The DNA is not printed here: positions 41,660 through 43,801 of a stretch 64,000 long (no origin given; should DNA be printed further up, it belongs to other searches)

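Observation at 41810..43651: Amino-acid permease (APC family) with a C-terminal EF-hand pair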

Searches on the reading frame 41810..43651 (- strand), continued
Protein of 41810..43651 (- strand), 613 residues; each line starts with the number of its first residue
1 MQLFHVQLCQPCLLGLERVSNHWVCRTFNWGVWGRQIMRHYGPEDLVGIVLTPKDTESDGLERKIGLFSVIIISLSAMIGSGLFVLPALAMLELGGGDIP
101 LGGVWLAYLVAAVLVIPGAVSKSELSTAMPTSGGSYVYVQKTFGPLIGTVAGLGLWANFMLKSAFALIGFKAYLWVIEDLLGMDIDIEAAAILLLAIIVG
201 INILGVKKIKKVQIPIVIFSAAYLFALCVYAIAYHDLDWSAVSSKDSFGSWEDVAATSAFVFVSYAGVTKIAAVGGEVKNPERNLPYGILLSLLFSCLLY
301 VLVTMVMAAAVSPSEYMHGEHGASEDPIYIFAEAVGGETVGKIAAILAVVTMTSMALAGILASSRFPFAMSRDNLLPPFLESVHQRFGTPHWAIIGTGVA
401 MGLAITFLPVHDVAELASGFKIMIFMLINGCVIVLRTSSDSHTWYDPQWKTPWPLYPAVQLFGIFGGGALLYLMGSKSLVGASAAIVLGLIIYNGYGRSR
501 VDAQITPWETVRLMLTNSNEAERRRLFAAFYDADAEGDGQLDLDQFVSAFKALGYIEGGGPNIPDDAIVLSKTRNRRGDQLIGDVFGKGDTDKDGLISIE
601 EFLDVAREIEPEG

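Call 12: search_solved_structures(query=window:41810-43540:-, max_evalue=0.001)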
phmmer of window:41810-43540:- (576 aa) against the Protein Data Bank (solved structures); distinct sequences matched with E-value up to 0.001: 46.
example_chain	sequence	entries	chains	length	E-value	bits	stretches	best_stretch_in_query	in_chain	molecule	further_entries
6f34_A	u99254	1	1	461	2.4e-30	108.8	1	19-463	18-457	Amino acid transporter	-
5oqt_A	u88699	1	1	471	3.9e-30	108.1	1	19-464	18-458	Amino acid transporter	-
7ccs_B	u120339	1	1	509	1.1e-21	80.2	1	16-381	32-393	Consensus mutated Anionic Amino Acid Transporter Light Chain, Xc- System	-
9sqh_A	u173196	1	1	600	1.2e-21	80.1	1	23-400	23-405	Cationic amino acid transporter 4, vacuolar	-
9hjk_A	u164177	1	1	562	5.1e-21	78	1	24-400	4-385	Cationic amino acid transporter 4, vacuolar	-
3lrb_A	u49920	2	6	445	2.7e-19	72.3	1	21-366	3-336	Arginine/agmatine antiporter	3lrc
3l1l_A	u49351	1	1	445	2.8e-19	72.2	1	21-366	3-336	Arginine/agmatine antiporter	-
5j4i_A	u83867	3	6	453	2.8e-19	72.2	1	21-366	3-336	Arginine/agmatine antiporter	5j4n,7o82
3ob6_A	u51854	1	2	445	3.9e-19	71.8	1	21-366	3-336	AdiC arginine:agmatine antiporter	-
3ncy_A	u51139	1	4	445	5.2e-19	71.3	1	21-366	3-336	AdiC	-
9ky5_A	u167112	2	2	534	6.4e-19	71.1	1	17-395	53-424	Y+L amino acid transporter 2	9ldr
7p9u_B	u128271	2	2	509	7.2e-19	70.9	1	16-359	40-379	Cystine/glutamate transporter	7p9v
7epz_B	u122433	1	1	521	7.3e-19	70.9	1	16-359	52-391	Cystine/glutamate transporter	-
6irs_B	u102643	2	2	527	2.6e-17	65.8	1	20-382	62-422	Large neutral amino acids transporter small subunit 1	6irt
6jmq_A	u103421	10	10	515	3.1e-17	65.5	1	20-382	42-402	Large neutral amino acids transporter small subunit 1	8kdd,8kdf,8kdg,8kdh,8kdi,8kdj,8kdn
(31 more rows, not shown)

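Call 19: search_protein_representatives(protein=window:41810-43540:-)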
Query: 576 residues. Proteins with E-value up to 0.001 (for the whole library): 13829; up to 1e-10: 3881; up to 1e-30: 386. The best 150 are listed.
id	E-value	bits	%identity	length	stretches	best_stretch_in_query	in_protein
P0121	8.2e-194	661.7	61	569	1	6-567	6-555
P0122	2.9e-150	517.9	53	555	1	17-518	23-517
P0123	3.5e-135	468.1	48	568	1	8-520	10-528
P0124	7.3e-117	407.6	48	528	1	41-521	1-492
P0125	1.6e-98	347.1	47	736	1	24-465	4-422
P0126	3.2e-98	346.1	50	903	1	41-463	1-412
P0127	2.7e-97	343.0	50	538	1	66-467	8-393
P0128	8.8e-97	341.3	48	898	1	24-462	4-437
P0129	9.7e-97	341.2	48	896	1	24-464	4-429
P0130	9.9e-97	341.2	49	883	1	24-463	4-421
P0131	2.2e-95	336.7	49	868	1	44-464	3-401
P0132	2.6e-95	336.5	47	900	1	23-465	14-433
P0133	4.1e-93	329.3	45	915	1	24-466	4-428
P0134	4.3e-92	325.9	48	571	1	24-462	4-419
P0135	1.4e-91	324.1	47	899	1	24-477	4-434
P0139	6.5e-88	312.1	47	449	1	41-466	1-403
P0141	2.0e-87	310.5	46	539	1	24-464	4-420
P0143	1.2e-86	307.9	43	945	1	24-466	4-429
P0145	3.3e-86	306.5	46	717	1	24-465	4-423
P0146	3.6e-86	306.3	46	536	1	24-467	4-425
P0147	9.1e-85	301.7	45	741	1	24-466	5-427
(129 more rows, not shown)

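Call 20: search_protein_families(library=pfam, proteins=[P0121, P0122, P0123, P0124, P0125, P0126, P0128, P0134, P0143, P0147], max_evalue=0.001)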
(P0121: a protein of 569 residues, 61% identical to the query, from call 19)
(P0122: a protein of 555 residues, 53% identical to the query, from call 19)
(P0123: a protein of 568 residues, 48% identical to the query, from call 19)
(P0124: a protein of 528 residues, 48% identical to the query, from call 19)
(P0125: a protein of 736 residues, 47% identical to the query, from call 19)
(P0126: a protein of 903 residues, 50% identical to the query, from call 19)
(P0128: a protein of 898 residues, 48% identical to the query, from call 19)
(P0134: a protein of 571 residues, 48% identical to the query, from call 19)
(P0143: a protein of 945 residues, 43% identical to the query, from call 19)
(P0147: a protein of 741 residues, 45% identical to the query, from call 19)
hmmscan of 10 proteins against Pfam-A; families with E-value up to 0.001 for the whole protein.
P0121 (569 aa): 4 families
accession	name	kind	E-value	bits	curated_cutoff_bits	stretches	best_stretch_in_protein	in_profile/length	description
PF13520.12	AA_permease_2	-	2.6e-35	122.6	27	1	28-444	1-407/427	Amino acid permease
PF00324.27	AA_permease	-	9.5e-32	110.7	24.6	1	33-450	2-426/470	Amino acid permease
PF13499.12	EF-hand_7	-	0.00029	21.5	30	1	498-556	6-65/67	EF-hand domain pair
PF13906.12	AA_permease_C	-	0.0004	20.9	27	1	421-468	1-48/51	C-terminus of AA_permease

P0122 (555 aa): 5 families
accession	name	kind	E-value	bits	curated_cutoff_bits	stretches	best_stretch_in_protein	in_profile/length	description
PF00324.27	AA_permease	-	7.1e-40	137.5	24.6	1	38-443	1-427/470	Amino acid permease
PF13520.12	AA_permease_2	-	1.8e-39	136.3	27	1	35-443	2-414/427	Amino acid permease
PF13499.12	EF-hand_7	-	3.2e-05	24.7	30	1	491-548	7-66/67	EF-hand domain pair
PF13906.12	AA_permease_C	-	3.6e-05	24.2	27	1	413-462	1-50/51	C-terminus of AA_permease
PF13405.12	EF-hand_6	-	0.00057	19.9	25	0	525-546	3-24/30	EF-hand domain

P0123 (568 aa): 7 families
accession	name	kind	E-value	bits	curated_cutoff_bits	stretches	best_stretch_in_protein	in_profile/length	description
PF13520.12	AA_permease_2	-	1e-45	156.9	27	1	29-467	1-419/427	Amino acid permease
PF00324.27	AA_permease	-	4.7e-39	134.8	24.6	1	58-451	22-424/470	Amino acid permease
PF00036.39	EF-hand_1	-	7.2e-05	22.5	25.4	1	537-560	3-26/29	EF hand domain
PF13202.12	EF-hand_5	-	8.9e-05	22.2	25.9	1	537-556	2-21/25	EF hand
PF13499.12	EF-hand_7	-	0.00012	22.8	30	1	513-560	17-66/67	EF-hand domain pair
PF13833.12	EF-hand_8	-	0.00027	21.1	28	0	517-560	10-51/54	EF-hand domain pair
PF13405.12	EF-hand_6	-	0.00047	20.1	25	0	537-557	3-23/30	EF-hand domain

P0124 (528 aa): 7 families
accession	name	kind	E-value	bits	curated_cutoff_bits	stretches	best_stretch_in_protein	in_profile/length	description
PF13520.12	AA_permease_2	-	2.4e-39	135.9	27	1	1-409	14-405/427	Amino acid permease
PF00324.27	AA_permease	-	1.1e-28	100.7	24.6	1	20-416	20-427/470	Amino acid permease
PF13499.12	EF-hand_7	-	8.1e-10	39.4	30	1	459-520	3-66/67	EF-hand domain pair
PF00036.39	EF-hand_1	-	2.6e-08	33.3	25.4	1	495-521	1-27/29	EF hand domain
PF13405.12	EF-hand_6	-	1.4e-07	31.1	25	0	495-521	1-27/30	EF-hand domain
PF13202.12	EF-hand_5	-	6.6e-06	25.8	25.9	1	496-519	1-24/25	EF hand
PF13833.12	EF-hand_8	-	3.7e-05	23.8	28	0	492-519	23-50/54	EF-hand domain pair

P0125 (736 aa): 5 families
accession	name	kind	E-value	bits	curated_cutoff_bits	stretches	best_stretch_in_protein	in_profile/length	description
PF00324.27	AA_permease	-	3.7e-47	161.5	24.6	1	13-413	2-444/470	Amino acid permease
PF13520.12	AA_permease_2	-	2.3e-46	159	27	1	11-394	4-404/427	Amino acid permease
PF03845.19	Spore_permease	-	2.1e-15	56.8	23.4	1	13-255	7-249/321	Spore germination protein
PF13906.12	AA_permease_C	-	1.3e-05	25.6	27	1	371-419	1-49/51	C-terminus of AA_permease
PF00582.32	Usp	-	0.0004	21.4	24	0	651-731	57-138/141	Universal stress protein family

P0126 (903 aa): 7 families
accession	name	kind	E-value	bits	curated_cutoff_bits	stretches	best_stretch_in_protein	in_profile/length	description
PF13520.12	AA_permease_2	-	1.3e-40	140.1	27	1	1-386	14-387/427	Amino acid permease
PF00324.27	AA_permease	-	3.1e-37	128.8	24.6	1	2-393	11-427/470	Amino acid permease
PF00359.27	PTS_EIIA_2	-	2.6e-21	76.5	27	1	753-893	3-139/144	Phosphoenolpyruvate-dependent sugar phosphotransferase system, EIIA 2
PF00582.32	Usp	-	8.7e-13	49.5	24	1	470-574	6-117/141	Universal stress protein family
PF03845.19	Spore_permease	-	6.2e-09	35.6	23.4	1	1-221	15-231/321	Spore germination protein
PF13906.12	AA_permease_C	-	2.1e-06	28.2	27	1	363-413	1-51/51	C-terminus of AA_permease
PF21554.2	CCC_C_2nd_pro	-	0.00058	20.3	27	0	619-695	28-101/132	Prokaryotic cation-chloride cotransporter, C-terminal domain, 2nd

P0128 (898 aa): 6 families
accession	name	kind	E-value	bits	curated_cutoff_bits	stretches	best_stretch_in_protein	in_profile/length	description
PF13520.12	AA_permease_2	-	3.2e-48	165.2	27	1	9-411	2-406/427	Amino acid permease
PF00324.27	AA_permease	-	6.4e-44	150.8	24.6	1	12-419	1-427/470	Amino acid permease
PF00359.27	PTS_EIIA_2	-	9.3e-23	81.2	27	1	758-897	5-143/144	Phosphoenolpyruvate-dependent sugar phosphotransferase system, EIIA 2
PF13906.12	AA_permease_C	-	1.8e-07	31.6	27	1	389-439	1-51/51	C-terminus of AA_permease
PF00582.32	Usp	-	1.6e-06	29.2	24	0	623-728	32-141/141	Universal stress protein family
PF21554.2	CCC_C_2nd_pro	-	6.8e-06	26.6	27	1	624-705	28-109/132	Prokaryotic cation-chloride cotransporter, C-terminal domain, 2nd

P0134 (571 aa): 3 families
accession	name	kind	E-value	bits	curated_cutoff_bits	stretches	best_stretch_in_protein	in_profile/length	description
PF13520.12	AA_permease_2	-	3.1e-47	161.9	27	1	8-391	1-401/427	Amino acid permease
PF00324.27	AA_permease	-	7.8e-44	150.6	24.6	1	13-408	2-434/470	Amino acid permease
PF03845.19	Spore_permease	-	1.7e-08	34.1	23.4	1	12-234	6-228/321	Spore germination protein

P0143 (945 aa): 6 families
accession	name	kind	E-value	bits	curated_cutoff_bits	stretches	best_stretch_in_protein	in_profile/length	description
PF13520.12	AA_permease_2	-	6.9e-41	141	27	1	8-402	1-407/427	Amino acid permease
PF00324.27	AA_permease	-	1.3e-25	90.5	24.6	1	13-398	2-418/470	Amino acid permease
PF00359.27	PTS_EIIA_2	-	6.3e-24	85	27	1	781-922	2-143/144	Phosphoenolpyruvate-dependent sugar phosphotransferase system, EIIA 2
PF00582.32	Usp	-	2.3e-10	41.6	24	1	637-756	3-140/141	Universal stress protein family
PF03845.19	Spore_permease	-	8.7e-07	28.5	23.4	1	13-250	7-238/321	Spore germination protein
PF13906.12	AA_permease_C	-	3.7e-05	24.2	27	1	377-425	1-49/51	C-terminus of AA_permease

P0147 (741 aa): 2 families
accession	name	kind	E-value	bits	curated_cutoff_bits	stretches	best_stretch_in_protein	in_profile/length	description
PF13520.12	AA_permease_2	-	1.3e-38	133.5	27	1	9-366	1-376/427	Amino acid permease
PF00324.27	AA_permease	-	3.9e-38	131.8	24.6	1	17-401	5-423/470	Amino acid permease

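Call 22: list_cluster_members(proteins=[P0121, P0122, P0123, P0124, P0125, P0126, P0128, P0134, P0143, P0147])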
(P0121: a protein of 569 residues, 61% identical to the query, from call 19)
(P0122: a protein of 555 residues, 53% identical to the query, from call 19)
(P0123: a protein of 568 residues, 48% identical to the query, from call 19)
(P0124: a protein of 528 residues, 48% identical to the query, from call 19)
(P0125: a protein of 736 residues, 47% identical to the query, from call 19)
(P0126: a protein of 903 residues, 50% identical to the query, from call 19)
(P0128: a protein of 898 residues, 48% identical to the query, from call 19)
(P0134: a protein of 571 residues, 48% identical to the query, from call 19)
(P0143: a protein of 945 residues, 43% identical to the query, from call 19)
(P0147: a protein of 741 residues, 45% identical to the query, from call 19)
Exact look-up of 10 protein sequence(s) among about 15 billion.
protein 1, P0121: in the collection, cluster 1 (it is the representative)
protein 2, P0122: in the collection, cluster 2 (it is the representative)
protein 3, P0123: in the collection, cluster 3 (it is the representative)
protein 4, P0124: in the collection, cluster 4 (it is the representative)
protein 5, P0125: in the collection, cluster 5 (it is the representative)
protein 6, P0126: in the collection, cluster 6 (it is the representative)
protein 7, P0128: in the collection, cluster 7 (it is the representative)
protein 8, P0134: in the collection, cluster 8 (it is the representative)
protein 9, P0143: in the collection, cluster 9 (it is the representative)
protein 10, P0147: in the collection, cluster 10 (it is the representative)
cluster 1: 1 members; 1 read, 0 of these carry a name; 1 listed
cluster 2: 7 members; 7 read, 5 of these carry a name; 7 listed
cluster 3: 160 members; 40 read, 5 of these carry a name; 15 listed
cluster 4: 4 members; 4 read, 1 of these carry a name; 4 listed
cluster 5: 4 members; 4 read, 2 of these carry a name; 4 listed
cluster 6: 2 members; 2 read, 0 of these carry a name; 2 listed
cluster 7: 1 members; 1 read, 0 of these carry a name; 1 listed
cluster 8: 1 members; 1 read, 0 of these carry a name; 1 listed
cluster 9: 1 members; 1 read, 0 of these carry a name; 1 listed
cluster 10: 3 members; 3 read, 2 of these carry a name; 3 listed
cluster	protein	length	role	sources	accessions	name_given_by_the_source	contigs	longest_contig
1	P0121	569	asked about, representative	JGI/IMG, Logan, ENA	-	-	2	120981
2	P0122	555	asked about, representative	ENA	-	-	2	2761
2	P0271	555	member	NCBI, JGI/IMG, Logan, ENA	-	APA family basic amino acid/polyamine antiporter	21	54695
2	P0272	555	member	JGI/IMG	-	amino acid transporter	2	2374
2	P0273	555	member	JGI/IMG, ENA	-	APA family basic amino acid/polyamine antiporter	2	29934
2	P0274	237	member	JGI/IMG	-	APA family basic amino acid/polyamine antiporter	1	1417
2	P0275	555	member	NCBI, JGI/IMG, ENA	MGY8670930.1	MAG: amino acid permease [Candidatus Poseidoniales archaeon] | APA family basic amino acid/polyamine antiporter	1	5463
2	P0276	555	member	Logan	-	-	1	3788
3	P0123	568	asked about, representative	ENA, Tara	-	strand:+ start:1636 stop:3342 length:1707 start_codon:yes stop_codon:yes ...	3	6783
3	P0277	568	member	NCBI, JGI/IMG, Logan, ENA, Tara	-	strand:+ start:665 stop:2371 length:1707 start_codon:yes stop_codon:yes gene_type:complete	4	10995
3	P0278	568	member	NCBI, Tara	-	strand:- start:1522 stop:3228 length:1707 start_codon:yes stop_codon:yes ...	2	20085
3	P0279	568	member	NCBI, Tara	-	strand:- start:1317 stop:3023 length:1707 start_codon:yes stop_codon:yes ...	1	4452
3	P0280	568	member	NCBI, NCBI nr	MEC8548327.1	MAG: amino acid permease [Candidatus Thermoplasmatota archaeon] | amino acid permease [Candidatus Thermoplasmatota archaeon]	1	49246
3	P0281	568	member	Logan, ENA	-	-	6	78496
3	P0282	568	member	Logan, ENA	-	-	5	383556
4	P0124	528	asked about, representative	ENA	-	-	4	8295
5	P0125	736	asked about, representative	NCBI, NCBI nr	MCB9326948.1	MAG: amino acid permease [Lewinellaceae bacterium] | amino acid permease [Lewinellaceae bacterium]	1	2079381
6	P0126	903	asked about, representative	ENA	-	-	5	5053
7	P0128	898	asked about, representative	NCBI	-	-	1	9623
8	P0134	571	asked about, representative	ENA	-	-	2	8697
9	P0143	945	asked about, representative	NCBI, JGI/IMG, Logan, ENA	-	-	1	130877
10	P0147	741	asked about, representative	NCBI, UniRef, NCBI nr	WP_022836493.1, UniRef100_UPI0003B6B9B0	amino acid permease [Salisaeta longa] | amino acid permease n=1 Tax=Salisaeta longa TaxID=503170 RepID=UPI0003B6B9B0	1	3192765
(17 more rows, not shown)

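Call 23: find_related_loci(query=A1, collection=genome_contigs, flank=4000)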
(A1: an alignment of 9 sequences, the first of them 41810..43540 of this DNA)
Query A1 (576 aa) in genome_contigs; peptide patterns used: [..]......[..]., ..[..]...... (x = any residue, [..] = any of these).
599 stretches matched a pattern (row limit reached: there are more); 581 encode a relative of the query (tblastn E <= 1e-3); the best 80 are kept; 80 distinct loci.
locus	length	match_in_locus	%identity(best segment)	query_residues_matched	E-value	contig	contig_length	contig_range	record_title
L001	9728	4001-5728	95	1-576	0e+0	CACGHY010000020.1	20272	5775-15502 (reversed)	uncultured Candidatus Poseidoniales archaeon isolate AG-422-I20 genome assembly, contig: AG-422-I20_NODE_20, whole genom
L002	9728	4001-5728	93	1-576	0e+0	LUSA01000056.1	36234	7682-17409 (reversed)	MAG: Marine group II euryarchaeote REDSEA-S43_B8 scaffold56, whole genome shotgun sequence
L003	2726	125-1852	93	1-576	0e+0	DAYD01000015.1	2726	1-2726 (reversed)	MAG TPA_asm: Euryarchaeota archaeon UBA462 UBA462_contig_115825, whole genome shotgun sequence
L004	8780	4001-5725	91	1-575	0e+0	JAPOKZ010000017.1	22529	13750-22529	MAG: Methanobacteriota archaeon isolate bin103 k141_1534311_length_22529_cov_53.9446, whole genome shotgun sequence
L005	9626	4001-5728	80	1-576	0e+0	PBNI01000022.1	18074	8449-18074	MAG: Methanobacteriota archaeon isolate SP192 MHASMcontig_186180, whole genome shotgun sequence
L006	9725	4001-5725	77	1-575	0e+0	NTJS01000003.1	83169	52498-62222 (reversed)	MAG: Marine Group II euryarchaeote MED-G35 EUII-MED-G35-C3, whole genome shotgun sequence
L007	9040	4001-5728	79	1-576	0e+0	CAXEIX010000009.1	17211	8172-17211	MAG TPA_asm: uncultured Candidatus Poseidoniales archaeon isolate ERR315860_concoct_68 genome assembly, contig: ERZ82894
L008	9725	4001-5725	77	1-574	0e+0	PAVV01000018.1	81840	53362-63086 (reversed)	MAG: Methanobacteriota archaeon isolate SAT1390 157409, whole genome shotgun sequence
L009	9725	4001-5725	77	1-574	0e+0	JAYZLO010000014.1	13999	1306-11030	MAG: Thermoplasmatota archaeon isolate XB_MAG308 DB_MAG308_0014, whole genome shotgun sequence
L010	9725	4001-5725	75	1-575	0e+0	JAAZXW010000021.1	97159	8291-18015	MAG: Methanobacteriota archaeon isolate bin18o c_000001914162, whole genome shotgun sequence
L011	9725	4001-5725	77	1-575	0e+0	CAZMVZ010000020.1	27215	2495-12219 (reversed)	MAG TPA_asm: uncultured Candidatus Poseidoniales archaeon isolate SRP077602_co9_23 genome assembly, contig: NODE_1845_le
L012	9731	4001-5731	70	1-576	0e+0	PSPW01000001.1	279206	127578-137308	MAG: Methanobacteriota archaeon isolate Guaymas_23 scaffold_6, whole genome shotgun sequence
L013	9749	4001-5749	69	1-574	0e+0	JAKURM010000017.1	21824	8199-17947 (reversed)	MAG: Candidatus Thalassarchaeum sp. isolate ALOHA_A2.5_55 A2.5-MGIIb-O3-3_17, whole genome shotgun sequence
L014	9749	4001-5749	69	1-574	0e+0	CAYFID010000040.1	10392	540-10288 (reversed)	MAG TPA_asm: uncultured Candidatus Poseidoniales archaeon isolate ERP001736_co1_142 genome assembly, contig: NODE_3693_l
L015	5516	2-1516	77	71-575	0e+0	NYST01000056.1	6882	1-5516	MAG: Methanobacteriota archaeon isolate CPC89 MHASMcontig_515232, whole genome shotgun sequence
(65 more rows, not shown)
